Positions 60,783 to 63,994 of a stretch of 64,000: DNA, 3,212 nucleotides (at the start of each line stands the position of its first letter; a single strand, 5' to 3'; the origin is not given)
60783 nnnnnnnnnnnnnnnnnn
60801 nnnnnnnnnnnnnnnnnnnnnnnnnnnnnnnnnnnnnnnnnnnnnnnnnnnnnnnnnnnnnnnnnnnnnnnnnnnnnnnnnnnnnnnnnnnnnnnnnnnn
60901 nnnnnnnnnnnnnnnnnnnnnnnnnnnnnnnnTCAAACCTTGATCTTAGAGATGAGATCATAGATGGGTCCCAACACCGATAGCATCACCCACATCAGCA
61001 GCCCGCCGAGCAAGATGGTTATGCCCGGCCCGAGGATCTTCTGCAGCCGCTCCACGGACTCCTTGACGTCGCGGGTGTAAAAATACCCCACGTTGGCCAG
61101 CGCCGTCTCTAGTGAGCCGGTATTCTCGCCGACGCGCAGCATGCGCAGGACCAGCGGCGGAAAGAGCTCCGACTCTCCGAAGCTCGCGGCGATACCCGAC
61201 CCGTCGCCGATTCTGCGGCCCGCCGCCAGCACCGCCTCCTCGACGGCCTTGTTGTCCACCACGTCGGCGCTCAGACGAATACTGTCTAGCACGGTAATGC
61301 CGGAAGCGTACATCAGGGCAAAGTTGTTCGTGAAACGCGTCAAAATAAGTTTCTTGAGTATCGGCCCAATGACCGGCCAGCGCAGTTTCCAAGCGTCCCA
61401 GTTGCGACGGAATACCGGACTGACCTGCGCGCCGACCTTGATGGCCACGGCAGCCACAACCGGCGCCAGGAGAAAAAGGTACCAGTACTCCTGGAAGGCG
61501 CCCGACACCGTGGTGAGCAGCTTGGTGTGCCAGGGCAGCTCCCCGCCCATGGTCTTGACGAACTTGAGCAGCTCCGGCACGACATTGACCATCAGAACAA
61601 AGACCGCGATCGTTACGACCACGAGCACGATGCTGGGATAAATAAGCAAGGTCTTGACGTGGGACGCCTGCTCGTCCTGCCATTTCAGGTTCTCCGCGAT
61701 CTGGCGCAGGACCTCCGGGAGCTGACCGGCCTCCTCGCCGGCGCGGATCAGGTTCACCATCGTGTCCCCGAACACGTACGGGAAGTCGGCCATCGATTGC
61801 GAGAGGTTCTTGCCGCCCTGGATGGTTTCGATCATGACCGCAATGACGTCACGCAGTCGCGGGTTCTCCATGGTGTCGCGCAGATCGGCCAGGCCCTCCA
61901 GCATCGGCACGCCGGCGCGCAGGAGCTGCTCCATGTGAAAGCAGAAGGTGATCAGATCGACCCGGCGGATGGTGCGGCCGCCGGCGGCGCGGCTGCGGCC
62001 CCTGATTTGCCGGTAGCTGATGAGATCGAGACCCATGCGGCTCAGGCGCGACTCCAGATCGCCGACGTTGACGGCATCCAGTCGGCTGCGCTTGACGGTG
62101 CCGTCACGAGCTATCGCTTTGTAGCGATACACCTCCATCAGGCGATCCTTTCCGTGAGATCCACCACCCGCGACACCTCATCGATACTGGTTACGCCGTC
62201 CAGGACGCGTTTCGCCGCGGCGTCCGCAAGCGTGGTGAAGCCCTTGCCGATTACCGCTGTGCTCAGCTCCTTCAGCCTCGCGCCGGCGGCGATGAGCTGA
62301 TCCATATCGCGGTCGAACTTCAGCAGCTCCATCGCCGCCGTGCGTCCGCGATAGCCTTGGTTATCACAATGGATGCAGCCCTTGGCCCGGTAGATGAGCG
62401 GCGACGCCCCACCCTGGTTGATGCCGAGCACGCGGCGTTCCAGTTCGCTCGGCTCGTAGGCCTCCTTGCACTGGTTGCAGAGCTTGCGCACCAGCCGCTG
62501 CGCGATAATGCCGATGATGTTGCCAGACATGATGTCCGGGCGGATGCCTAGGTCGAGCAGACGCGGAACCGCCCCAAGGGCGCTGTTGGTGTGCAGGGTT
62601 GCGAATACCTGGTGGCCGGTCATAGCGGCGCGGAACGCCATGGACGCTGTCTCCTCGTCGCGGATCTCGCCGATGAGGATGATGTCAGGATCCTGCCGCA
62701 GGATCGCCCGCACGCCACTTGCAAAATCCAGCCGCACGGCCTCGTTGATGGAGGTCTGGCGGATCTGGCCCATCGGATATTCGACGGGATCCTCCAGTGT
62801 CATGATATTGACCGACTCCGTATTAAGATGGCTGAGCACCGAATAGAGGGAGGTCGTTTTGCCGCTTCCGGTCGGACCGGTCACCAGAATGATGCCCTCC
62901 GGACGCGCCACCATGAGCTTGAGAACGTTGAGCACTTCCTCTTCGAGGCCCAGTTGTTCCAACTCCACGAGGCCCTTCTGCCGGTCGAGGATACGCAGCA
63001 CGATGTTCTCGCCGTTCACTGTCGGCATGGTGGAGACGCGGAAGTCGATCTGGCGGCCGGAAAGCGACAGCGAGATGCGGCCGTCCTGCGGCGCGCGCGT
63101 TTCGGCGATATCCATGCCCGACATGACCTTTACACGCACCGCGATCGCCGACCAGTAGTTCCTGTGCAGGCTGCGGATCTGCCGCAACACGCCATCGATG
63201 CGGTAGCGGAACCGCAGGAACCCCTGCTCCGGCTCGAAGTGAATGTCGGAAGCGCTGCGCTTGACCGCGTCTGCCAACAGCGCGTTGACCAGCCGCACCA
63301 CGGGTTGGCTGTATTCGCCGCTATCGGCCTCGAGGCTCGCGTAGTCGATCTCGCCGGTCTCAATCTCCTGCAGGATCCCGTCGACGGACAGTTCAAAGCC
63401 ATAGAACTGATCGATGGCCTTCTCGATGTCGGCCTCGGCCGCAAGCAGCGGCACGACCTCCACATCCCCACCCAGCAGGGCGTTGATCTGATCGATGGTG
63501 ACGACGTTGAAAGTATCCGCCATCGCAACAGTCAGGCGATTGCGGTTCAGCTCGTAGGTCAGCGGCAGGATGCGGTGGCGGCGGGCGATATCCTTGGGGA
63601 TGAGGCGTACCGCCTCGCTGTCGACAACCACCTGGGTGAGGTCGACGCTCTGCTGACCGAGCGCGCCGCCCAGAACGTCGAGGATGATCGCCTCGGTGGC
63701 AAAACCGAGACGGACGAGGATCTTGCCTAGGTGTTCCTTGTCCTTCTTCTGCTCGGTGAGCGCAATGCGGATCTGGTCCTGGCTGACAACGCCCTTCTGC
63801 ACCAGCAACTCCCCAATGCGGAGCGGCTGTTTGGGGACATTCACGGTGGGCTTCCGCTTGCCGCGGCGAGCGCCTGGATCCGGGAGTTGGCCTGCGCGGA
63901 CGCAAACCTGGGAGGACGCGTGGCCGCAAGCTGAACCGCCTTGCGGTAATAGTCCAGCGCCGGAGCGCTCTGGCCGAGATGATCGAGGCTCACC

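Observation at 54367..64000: MSHA-like type IVa pilus / T2SS-like cluster with non-canonical gene order and no secretin in view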

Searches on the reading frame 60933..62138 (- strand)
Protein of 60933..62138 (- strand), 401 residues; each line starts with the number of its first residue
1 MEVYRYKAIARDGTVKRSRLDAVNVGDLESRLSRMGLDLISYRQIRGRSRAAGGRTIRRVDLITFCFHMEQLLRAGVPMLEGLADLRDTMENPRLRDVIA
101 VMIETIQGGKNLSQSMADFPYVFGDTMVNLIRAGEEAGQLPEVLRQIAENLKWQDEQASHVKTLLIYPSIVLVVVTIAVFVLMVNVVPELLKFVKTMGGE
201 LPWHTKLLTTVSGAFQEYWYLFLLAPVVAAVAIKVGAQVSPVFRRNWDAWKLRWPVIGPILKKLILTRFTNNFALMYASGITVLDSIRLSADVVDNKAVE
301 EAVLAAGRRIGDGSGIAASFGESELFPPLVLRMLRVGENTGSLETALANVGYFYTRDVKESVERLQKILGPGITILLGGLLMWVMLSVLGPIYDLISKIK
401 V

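Call 5: search_protein_families(library=pfam, proteins=[window:60933-62138:-], max_evalue=0.1)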
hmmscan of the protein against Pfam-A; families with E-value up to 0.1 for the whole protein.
window:60933-62138:- (401 aa): 1 family
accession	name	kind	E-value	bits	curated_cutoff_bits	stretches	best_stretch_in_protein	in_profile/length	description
PF00482.28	T2SSF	-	1.9e-47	160.8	25.2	2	65-188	1-125/125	Type II secretion system (T2SS), protein F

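Call 6: search_protein_families(library=ncbifam, proteins=[window:60933-62138:-], max_evalue=0.1)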
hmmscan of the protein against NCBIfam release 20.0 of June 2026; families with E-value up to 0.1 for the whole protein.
window:60933-62138:- (401 aa): 7 families
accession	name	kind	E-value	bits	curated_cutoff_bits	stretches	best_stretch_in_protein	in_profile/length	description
TIGR02120.1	GspF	equivalog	3.5e-83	280.1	424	1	4-398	1-400/401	type II secretion system inner membrane protein GspF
NF052606.1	T4PiliAsmPilCMyx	equivalog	9.9e-72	242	700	1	3-400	21-419/419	type IV pilus assembly protein PilC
NF052607.1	T4PiliAsmPilCThrm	equivalog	1.7e-67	228.3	700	1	1-399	1-404/406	type IV pilus assembly protein PilC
NF047826.1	T3SSXpsF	equivalog_domain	4.5e-63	213.4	650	1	1-399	1-404/405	type II secretion system protein XpsF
NF007861.0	PRK10573.1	equivalog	1.9e-53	181.9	401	1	2-395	5-394/401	protein transport protein HofC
NF041012.2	T4P_ComGB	equivalog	8.5e-34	117.4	240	1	64-396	5-331/332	competence type IV pilus assembly protein ComGB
NF004923.0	PRK06280.1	equivalog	0.051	13.9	80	0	206-243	29-66/79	hypothetical protein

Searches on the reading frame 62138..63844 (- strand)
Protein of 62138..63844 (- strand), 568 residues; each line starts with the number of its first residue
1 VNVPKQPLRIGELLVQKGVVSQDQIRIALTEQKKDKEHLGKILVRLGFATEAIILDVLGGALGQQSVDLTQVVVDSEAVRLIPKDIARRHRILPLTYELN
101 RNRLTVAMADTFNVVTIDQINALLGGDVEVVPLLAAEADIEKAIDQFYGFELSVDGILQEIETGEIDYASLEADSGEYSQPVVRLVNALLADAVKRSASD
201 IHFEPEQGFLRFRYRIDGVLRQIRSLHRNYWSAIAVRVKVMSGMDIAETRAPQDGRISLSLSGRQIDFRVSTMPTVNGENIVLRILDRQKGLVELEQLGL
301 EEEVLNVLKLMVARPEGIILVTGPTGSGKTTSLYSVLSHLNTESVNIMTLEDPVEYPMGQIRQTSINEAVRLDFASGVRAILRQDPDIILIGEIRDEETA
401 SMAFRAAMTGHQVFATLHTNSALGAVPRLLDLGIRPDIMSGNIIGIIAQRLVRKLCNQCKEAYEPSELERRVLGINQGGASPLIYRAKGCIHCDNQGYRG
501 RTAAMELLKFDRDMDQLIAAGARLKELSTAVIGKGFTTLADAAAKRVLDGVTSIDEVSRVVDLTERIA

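Call 5: search_protein_families(library=pfam, proteins=[window:62138-63844:-], max_evalue=0.1)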
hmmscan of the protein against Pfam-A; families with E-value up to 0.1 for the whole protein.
window:62138-63844:- (568 aa): 23 families
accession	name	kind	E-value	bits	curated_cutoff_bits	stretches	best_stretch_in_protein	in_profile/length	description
PF00437.27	T2SSE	-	9.7e-130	432.9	24.9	1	179-559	5-370/370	Type II/IV secretion system protein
PF05157.20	MshEN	-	2.3e-18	66.4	23.1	1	65-152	4-88/90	MshEN domain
PF13401.12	AAA_22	-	6.7e-05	23.7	27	1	315-353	4-42/130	AAA domain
PF13191.12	AAA_16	-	8.3e-05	23.6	32.6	1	305-375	13-83/167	AAA ATPase domain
PF13173.12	AAA_14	-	0.00018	21.9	27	1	317-411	3-88/129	AAA domain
PF25199.1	nSTAND_NTPase5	-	0.00035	20.9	34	1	302-356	26-82/145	Novel STAND NTPase 5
PF03266.21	NTPase_1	-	0.001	19.4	23.9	1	319-347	2-30/168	NTPase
PF12775.13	AAA_7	-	0.0064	16.5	25.8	1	314-350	31-67/181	P-loop containing dynein motor region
PF00004.35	AAA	-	0.0091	16.9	21.2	1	319-394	1-66/131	ATPase family associated with various cellular activities (AAA)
PF13555.12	AAA_29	-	0.0091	16.2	27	1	312-333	18-39/61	P-loop containing region of AAA domain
PF01637.24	ATPase_2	-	0.014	15.6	33.2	1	301-343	5-47/225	ATPase domain predominantly from Archaea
PF13245.12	AAA_19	-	0.016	15.8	25.1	1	313-344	8-39/134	AAA domain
PF20720.3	nSTAND3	-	0.016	15.3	27.2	1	316-353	17-54/155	Novel STAND NTPase 3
PF13604.12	AAA_30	-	0.019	15.1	27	1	307-346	9-48/191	AAA domain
PF13476.12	AAA_23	-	0.026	15.6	27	1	316-333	19-36/201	AAA domain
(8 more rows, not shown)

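Call 6: search_protein_families(library=ncbifam, proteins=[window:62138-63844:-], max_evalue=0.1)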
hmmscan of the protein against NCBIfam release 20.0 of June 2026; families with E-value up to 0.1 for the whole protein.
window:62138-63844:- (568 aa): 38 families (the best 25 are shown)
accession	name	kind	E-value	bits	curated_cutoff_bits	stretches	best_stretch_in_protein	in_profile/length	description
TIGR02533.1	type_II_gspE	equivalog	3.8e-162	540.3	630.25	1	80-560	2-485/486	type II secretion system ATPase GspE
TIGR02538.1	type_IV_pilB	equivalog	1.8e-159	531.9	675.65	1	10-561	2-562/564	type IV-A pilus assembly ATPase PilB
NF053534.1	T4PilAsmATPsTfpB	equivalog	2.6e-132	442.2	850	1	74-561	88-582/584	type IV pilus assembly ATPase TfpB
NF007755.0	PRK10436.1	equivalog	2.7e-126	422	617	1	85-563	12-461/465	type II secretion system protein GspE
NF041000.1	ATPase_ComGA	equivalog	2.9e-77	259.3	300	1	188-453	2-266/267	competence type IV pilus ATPase ComGA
TIGR01420.1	pilT_fam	subfamily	6.2e-55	186.8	319.1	1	187-456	3-272/343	PilT/PilU family type 4a pilus ATPase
TIGR02525.1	plasmid_TraJ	equivalog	8e-26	90.9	368.3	1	281-432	120-272/372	plasmid transfer ATPase TraJ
TIGR02524.1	dot_icm_DotB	equivalog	2.4e-23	82.9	463.3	1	295-430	117-257/358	Dot/Icm type IV secretion system ATPase DotB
NF058587.1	archaellum_moto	equivalog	1.9e-19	69.9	550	1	302-429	262-393/527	archaellum flagellar ATPase motor FlaI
TIGR03819.1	heli_sec_ATPase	hypoth_equivalog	3e-16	59.5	373.15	1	233-433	98-301/340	TadA family conjugal transfer-associated ATPase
NF053729.1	c-di-GMP_motif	domain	7.8e-16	57.6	38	1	9-58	1-50/53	cyclic di-GMP-binding domain-containing protein, MshE-related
TIGR02788.1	VirB11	equivalog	6.9e-14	51.6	249.95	1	291-432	123-265/308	P-type DNA transfer ATPase VirB11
TIGR02782.1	TrbB_P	equivalog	3.1e-13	49.7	304.55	1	318-430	138-253/303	P-type conjugative transfer ATPase TrbB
NF012033.0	PRK15489.1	equivalog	6.1e-13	47.8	537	1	4-146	487-625/703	glycosyl transferase family protein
NF010407.0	PRK13833.1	subfamily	5.6e-11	42.4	499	1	318-432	146-262/323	conjugal transfer protein TrbB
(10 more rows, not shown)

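Call 7: find_encoding_contigs(protein=window:62138-63844:-, flank=10000, max_places=6)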
Protein window:62138-63844:- (568 aa): 1 contig read that carries it; 1 place shown.
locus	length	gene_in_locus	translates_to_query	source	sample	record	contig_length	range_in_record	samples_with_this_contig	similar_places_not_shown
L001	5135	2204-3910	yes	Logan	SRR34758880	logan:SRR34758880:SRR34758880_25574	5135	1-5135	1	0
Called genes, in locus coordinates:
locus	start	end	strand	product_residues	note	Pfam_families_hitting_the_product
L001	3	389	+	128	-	?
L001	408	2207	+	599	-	PF13431:TPR_17 (faint), PF00515:TPR_1 (faint), PF07719:TPR_2 (faint), PF13174:TPR_6 (faint), PF13176:TPR_7 (faint), PF13432:TPR_16, PF14559:TPR_19, PF13432:TPR_16 (weak), +5 more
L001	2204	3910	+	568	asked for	PF05157:MshEN, PF00437:T2SSE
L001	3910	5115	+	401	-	PF28597:T2SSF_N (faint), PF00482:T2SSF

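Call 11: search_protein_families(library=pfam, proteins=[L001:3-389:+, L001:408-2207:+], max_evalue=0.01)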
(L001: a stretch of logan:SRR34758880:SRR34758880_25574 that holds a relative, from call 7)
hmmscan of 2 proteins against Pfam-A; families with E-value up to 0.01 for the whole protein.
L001:3-389:+ (128 aa): 1 family
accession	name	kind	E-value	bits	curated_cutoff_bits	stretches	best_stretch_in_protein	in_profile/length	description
PF00263.26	Secretin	-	3.8e-21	75.8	27.5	1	3-75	97-169/169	Bacterial type II and III secretion system protein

L001:408-2207:+ (599 aa): 19 families
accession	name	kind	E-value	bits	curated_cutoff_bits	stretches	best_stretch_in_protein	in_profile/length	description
PF13432.12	TPR_16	-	1.5e-16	61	32.7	3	412-474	2-64/65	Tetratricopeptide repeat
PF07719.23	TPR_2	-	8.8e-15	54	27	1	543-572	2-31/34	Tetratricopeptide repeat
PF00515.34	TPR_1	-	1.3e-13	50.5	27.8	1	546-572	5-31/34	Tetratricopeptide repeat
PF14559.12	TPR_19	-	4.9e-13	49.6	25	2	418-481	2-65/68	Tetratricopeptide repeat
PF13428.12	TPR_14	-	2.5e-11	43.5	23.5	2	442-481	2-41/44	Tetratricopeptide repeat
PF13176.12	TPR_7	-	3.3e-11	42.8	27.9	0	408-441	2-35/36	Tetratricopeptide repeat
PF13431.12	TPR_17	-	1.5e-08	34.7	24.4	1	531-559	2-30/34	Tetratricopeptide repeat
PF13424.12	TPR_12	-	2.6e-07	31.2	30.1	1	513-572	8-75/77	Tetratricopeptide repeat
PF13181.12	TPR_8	-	2.2e-06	27.8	25.7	0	544-573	3-32/34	Tetratricopeptide repeat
PF23914.1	TPR_CcmH_CycH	-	3.2e-06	27.5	42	1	415-475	95-155/158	Cytochrome c-type biogenesis protein H TPR domain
PF13174.12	TPR_6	-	1.3e-05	25.9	26.3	0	411-440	4-33/33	Tetratricopeptide repeat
PF13414.12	TPR_11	-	2.2e-05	24.5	26.8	1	515-551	1-37/42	TPR repeat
PF24575.1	TPR_Slam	-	6.5e-05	23.7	35.2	1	404-460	44-100/104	Surface lipoprotein assembly modifier, N-terminal TPR repeats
PF13371.12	TPR_9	-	0.00014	22.2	35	0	497-543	18-64/73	Tetratricopeptide repeat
PF13374.12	TPR_10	-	0.00027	21.3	27.5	0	547-571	7-31/42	Tetratricopeptide repeat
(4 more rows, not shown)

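Call 38: search_solved_structures(query=window:62138-63844:-, max_evalue=1e-20)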
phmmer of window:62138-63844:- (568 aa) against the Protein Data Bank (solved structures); distinct sequences matched with E-value up to 1e-20: 23.
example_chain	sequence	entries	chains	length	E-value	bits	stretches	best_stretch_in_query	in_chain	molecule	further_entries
5tsg_B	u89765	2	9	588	1.6e-129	436.2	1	6-561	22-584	Type IV pilus biogenesis ATPase PilB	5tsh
6olj_C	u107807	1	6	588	4e-129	434.9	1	6-561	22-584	Type IV pilus biogenesis ATPase PilB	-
5zfr_A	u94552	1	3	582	3.8e-128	431.7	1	4-561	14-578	Type IV pilus biogenesis ATPase PilB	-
6f8l_G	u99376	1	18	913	4.2e-126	425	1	9-562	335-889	Type IV pilus assembly protein PilF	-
3jc8_Ba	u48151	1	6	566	3.6e-123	415.3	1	9-557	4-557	Type IV-A pilus assembly ATPase PilB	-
4pht_A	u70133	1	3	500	2.6e-115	389.3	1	108-561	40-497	General secretory pathway protein E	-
4ksr_A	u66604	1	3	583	5.2e-112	378.5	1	177-561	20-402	Type II secretion system protein E, Hemolysin-coregulated protein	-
4kss_A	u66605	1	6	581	6.2e-112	378.2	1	177-561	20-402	Type II secretion system protein E, hemolysin-coregulated protein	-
1p9r_A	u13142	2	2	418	1.3e-111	377.1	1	177-559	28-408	General secretion pathway protein E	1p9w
6ejf_A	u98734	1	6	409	1.4e-94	320.9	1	185-562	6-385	Type IV pilus assembly protein PilF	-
5oiu_A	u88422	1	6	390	1.7e-94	320.6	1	184-558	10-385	Type IV pilus assembly protein PilF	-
5it5_F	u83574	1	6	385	2.1e-94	320.4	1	185-558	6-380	ATP binding motif-containing protein PilF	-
8dze_A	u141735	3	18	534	7.4e-37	130.5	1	174-526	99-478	BfpD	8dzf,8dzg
2ewv_A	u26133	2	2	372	4.4e-36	127.9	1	187-464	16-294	twitching motility protein PilT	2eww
2gsz_A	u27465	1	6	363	6.7e-36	127.3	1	189-464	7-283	twitching motility protein PilT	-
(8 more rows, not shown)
